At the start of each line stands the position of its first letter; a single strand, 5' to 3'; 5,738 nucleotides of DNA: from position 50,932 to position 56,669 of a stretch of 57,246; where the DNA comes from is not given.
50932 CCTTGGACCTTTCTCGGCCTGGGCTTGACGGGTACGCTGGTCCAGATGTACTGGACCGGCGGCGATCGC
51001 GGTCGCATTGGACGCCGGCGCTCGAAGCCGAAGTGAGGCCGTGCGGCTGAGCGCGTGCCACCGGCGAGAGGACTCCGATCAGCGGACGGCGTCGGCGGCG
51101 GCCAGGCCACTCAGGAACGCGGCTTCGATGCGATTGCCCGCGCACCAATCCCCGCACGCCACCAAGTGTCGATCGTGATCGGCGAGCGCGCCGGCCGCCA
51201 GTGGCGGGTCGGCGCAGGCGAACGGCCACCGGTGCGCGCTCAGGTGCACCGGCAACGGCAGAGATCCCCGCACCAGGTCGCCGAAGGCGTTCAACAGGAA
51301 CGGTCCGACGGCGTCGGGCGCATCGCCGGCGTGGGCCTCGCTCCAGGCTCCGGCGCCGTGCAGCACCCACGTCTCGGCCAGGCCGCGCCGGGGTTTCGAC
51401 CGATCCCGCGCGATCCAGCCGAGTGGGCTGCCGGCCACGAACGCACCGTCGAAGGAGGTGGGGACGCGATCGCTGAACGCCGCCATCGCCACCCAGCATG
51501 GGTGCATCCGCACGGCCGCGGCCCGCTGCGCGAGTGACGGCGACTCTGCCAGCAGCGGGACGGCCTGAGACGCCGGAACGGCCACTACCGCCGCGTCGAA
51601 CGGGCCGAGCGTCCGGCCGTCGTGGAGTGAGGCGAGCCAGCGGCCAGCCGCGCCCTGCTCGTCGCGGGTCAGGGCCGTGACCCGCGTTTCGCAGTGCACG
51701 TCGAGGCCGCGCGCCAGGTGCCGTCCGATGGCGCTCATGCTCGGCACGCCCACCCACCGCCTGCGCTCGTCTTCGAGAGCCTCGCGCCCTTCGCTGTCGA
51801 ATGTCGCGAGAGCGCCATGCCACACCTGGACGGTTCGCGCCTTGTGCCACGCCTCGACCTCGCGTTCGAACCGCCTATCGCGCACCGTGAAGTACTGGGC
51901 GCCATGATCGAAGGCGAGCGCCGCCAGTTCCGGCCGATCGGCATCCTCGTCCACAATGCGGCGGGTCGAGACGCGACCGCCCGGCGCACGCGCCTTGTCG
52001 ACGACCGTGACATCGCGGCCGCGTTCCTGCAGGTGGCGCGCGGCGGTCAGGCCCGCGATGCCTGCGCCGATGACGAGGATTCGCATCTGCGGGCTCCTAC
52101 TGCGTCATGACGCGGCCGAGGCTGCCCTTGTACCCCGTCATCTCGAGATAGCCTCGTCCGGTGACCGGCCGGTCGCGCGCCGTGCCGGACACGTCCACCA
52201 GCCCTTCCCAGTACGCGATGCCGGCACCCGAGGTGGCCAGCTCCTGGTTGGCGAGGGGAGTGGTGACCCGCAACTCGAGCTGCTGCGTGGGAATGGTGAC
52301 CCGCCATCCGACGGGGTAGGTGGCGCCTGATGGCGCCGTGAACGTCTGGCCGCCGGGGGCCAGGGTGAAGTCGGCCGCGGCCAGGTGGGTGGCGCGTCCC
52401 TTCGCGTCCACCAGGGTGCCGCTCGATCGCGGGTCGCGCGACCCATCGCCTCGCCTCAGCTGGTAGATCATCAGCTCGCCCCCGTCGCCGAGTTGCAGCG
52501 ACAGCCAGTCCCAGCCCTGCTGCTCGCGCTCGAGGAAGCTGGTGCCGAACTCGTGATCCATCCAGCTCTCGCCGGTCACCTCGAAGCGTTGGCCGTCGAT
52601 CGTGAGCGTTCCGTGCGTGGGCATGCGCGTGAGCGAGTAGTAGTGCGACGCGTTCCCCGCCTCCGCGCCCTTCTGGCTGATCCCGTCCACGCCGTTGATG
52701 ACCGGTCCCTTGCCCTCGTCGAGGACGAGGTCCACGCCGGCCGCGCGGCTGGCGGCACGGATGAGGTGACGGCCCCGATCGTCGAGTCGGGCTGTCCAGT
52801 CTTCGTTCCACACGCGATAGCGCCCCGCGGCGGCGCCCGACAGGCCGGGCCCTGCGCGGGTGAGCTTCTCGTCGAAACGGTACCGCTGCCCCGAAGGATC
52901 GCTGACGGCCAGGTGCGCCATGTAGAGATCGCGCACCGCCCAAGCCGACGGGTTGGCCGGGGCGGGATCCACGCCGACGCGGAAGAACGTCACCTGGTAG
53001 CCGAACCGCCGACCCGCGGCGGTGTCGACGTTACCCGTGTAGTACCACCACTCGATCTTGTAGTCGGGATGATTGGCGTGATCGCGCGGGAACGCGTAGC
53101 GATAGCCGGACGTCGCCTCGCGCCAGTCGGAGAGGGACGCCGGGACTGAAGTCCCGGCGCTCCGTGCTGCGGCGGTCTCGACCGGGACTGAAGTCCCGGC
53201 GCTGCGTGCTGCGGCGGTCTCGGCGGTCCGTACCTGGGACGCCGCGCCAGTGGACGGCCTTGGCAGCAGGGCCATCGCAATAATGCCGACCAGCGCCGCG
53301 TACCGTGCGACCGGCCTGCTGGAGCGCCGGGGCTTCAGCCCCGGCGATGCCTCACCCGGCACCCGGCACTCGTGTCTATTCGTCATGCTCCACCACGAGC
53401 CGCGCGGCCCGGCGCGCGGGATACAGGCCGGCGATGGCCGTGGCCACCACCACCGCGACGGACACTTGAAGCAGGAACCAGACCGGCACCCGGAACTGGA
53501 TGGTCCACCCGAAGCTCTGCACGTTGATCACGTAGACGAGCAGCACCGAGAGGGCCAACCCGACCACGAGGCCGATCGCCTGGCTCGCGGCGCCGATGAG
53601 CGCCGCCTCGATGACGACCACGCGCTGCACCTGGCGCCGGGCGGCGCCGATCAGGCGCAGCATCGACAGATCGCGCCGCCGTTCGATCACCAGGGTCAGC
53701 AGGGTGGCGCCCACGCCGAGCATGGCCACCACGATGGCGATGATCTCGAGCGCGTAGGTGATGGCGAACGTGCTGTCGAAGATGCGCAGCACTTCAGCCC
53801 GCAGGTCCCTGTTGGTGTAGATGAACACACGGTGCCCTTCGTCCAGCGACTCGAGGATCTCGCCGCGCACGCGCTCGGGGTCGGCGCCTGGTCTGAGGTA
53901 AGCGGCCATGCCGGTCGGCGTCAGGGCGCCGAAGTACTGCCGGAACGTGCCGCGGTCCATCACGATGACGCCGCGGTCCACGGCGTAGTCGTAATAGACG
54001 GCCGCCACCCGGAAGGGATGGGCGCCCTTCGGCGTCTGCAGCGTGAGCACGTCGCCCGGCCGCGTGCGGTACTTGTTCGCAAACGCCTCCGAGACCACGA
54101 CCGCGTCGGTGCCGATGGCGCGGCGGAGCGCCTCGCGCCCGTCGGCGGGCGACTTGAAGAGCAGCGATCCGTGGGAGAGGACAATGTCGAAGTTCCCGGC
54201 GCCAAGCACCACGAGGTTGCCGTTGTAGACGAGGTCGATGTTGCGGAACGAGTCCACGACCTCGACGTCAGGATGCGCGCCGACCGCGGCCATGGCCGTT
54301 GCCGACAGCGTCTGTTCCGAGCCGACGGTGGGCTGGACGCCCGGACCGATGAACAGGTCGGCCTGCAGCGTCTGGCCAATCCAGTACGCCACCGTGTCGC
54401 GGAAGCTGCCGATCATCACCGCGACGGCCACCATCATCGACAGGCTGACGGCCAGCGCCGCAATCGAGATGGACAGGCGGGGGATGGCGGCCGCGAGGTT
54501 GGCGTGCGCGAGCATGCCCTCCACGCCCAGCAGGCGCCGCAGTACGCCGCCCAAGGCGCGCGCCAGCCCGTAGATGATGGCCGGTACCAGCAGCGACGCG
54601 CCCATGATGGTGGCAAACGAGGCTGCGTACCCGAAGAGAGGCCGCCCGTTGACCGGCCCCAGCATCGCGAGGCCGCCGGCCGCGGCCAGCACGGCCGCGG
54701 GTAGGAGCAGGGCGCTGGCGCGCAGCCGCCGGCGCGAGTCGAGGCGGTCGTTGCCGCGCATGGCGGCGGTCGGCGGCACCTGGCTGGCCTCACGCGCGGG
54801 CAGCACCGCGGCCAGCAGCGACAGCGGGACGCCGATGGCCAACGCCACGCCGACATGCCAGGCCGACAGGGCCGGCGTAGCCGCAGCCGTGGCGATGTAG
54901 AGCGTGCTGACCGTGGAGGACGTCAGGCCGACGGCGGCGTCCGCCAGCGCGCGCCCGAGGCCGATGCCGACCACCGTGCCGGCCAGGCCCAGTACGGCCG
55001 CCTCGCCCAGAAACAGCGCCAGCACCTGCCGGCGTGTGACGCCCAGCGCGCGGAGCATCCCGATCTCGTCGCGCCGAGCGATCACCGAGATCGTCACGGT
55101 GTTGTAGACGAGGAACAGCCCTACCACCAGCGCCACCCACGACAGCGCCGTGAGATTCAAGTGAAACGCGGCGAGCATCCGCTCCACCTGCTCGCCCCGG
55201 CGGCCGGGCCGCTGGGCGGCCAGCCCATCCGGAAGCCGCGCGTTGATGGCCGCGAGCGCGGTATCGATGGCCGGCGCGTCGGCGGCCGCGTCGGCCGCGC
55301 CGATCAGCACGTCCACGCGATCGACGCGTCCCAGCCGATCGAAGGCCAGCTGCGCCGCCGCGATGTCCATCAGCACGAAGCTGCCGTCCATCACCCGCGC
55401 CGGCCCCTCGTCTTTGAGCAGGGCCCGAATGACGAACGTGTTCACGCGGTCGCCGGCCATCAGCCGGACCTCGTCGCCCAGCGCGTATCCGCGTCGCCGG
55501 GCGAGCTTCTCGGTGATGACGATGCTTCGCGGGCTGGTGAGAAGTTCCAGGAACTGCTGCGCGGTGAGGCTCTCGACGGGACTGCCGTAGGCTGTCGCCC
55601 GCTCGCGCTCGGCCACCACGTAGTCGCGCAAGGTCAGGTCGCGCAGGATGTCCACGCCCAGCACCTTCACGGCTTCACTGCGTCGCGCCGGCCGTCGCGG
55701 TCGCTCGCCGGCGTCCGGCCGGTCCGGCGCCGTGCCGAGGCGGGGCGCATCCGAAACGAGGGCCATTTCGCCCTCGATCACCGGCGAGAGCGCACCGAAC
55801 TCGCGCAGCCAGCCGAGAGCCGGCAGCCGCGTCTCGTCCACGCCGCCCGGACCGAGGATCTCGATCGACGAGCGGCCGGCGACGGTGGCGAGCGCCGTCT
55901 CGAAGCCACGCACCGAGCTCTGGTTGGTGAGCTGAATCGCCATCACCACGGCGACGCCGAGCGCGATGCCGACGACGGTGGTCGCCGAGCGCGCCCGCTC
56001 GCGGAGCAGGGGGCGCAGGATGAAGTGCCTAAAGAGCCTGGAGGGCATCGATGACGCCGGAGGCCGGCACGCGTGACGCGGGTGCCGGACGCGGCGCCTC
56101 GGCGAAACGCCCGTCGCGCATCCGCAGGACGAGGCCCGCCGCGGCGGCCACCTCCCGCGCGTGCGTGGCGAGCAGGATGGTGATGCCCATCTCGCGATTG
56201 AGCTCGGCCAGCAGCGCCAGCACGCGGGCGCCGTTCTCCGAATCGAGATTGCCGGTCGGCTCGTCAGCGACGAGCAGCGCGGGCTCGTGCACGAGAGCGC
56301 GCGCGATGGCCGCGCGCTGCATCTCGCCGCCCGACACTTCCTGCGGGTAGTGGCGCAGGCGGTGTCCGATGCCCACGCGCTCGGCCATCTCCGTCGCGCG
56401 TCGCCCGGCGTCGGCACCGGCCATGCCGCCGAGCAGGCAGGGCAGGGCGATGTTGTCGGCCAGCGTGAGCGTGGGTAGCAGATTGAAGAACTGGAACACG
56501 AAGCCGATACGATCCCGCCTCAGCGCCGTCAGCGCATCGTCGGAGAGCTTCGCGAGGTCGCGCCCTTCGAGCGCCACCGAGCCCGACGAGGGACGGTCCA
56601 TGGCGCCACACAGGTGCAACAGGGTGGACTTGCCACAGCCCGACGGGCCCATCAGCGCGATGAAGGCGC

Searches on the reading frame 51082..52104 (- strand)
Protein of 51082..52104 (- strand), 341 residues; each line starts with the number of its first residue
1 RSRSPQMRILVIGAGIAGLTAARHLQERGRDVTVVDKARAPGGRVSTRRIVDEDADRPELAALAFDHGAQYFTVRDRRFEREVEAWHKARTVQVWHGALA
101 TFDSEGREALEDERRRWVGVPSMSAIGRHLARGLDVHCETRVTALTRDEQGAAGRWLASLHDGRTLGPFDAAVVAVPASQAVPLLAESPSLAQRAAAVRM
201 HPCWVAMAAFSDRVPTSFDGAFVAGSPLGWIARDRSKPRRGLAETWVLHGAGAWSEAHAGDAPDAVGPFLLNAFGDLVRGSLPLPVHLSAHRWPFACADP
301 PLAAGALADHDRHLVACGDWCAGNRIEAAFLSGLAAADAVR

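Call 30: search_protein_families(library=pfam, proteins=[window:51082-52104:-], max_evalue=0.00001)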
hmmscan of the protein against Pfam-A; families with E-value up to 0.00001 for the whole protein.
window:51082-52104:- (341 aa): 6 families
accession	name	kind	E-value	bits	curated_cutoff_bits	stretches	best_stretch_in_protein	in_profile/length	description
PF01593.30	Amino_oxidase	-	1.4e-16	61.2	19.8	2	107-340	186-442/443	Flavin containing amine oxidoreductase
PF13450.12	NAD_binding_8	-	2.1e-15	57.2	21.9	1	11-74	1-54/68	NAD(P)-binding Rossmann-like domain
PF01266.30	DAO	-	8.4e-11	42.4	27.9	1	8-96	1-94/353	FAD dependent oxidoreductase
PF07992.20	Pyr_redox_2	-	1.6e-10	41.3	26.1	1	7-104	1-87/291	Pyridine nucleotide-disulphide oxidoreductase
PF00890.30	FAD_binding_2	-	7.3e-08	32.4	20.4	1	9-43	2-36/414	FAD binding domain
PF01494.25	FAD_binding_3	-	4.2e-06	26.7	22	0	8-40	3-35/349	FAD binding domain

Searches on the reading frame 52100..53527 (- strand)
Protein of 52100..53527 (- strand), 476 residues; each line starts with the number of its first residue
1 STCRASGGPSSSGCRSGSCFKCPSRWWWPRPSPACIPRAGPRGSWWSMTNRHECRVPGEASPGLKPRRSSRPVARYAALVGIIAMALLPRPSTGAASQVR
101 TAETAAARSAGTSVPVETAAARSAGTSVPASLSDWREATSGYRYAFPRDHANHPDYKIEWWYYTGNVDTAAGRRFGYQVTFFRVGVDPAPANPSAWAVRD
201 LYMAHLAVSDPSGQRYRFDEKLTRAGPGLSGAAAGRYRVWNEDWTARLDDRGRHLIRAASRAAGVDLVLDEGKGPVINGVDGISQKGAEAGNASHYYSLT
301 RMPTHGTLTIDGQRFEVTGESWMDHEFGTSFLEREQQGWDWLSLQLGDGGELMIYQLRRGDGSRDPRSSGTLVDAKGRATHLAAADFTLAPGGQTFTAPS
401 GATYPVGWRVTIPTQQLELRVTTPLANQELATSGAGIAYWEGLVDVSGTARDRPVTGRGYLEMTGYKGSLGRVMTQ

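Call 30: search_protein_families(library=pfam, proteins=[window:52100-53527:-], max_evalue=0.00001)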
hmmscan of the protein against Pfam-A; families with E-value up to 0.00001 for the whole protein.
window:52100-53527:- (476 aa): 2 families
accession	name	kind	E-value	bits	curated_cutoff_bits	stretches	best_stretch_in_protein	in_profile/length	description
PF07143.17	CrtC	-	6.8e-57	193.2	22.5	1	158-329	1-168/168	CrtC N-terminal lipocalin domain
PF17186.10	Lipocalin_9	-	1.1e-41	142.5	26.2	1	332-466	1-131/131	Lipocalin-like domain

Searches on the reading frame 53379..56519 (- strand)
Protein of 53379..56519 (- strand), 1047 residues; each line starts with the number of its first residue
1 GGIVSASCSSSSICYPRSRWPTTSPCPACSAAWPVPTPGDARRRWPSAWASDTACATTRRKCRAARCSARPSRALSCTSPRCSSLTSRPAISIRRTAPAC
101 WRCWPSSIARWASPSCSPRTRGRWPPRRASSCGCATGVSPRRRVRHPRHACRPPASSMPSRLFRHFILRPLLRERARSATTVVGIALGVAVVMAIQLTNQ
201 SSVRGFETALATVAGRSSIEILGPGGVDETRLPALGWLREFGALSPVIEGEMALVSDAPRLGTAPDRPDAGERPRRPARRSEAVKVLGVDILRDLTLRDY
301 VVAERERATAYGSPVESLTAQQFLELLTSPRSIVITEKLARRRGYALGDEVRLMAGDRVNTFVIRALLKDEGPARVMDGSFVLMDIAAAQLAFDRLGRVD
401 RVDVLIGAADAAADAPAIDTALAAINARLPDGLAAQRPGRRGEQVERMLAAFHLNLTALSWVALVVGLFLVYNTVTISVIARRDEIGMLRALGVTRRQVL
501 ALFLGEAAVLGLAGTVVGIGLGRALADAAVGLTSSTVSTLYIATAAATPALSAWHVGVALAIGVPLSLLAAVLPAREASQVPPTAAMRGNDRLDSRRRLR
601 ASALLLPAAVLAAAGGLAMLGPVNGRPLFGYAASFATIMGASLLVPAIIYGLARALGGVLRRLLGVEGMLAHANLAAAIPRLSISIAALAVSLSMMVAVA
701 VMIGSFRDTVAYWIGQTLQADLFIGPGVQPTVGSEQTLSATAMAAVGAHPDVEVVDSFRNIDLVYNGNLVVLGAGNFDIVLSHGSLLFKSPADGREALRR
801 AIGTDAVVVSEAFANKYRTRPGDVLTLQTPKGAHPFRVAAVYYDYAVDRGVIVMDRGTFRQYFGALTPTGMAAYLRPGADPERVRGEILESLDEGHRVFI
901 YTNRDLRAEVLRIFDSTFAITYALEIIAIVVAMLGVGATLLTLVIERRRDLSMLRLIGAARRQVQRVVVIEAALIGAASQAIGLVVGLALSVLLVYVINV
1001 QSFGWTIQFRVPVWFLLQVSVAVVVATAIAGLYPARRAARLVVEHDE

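Call 30: search_protein_families(library=pfam, proteins=[window:53379-56519:-], max_evalue=0.00001)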
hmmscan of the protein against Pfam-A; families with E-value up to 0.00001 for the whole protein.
window:53379-56519:- (1047 aa): 2 families
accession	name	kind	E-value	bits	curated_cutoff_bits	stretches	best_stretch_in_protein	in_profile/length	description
PF02687.27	FtsX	-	8.1e-36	123.1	25.5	2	459-583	3-120/120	FtsX-like permease C-terminal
PF12704.14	MacB_PCD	-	2.1e-14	54.7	27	2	684-888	3-204/207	MacB-like periplasmic core domain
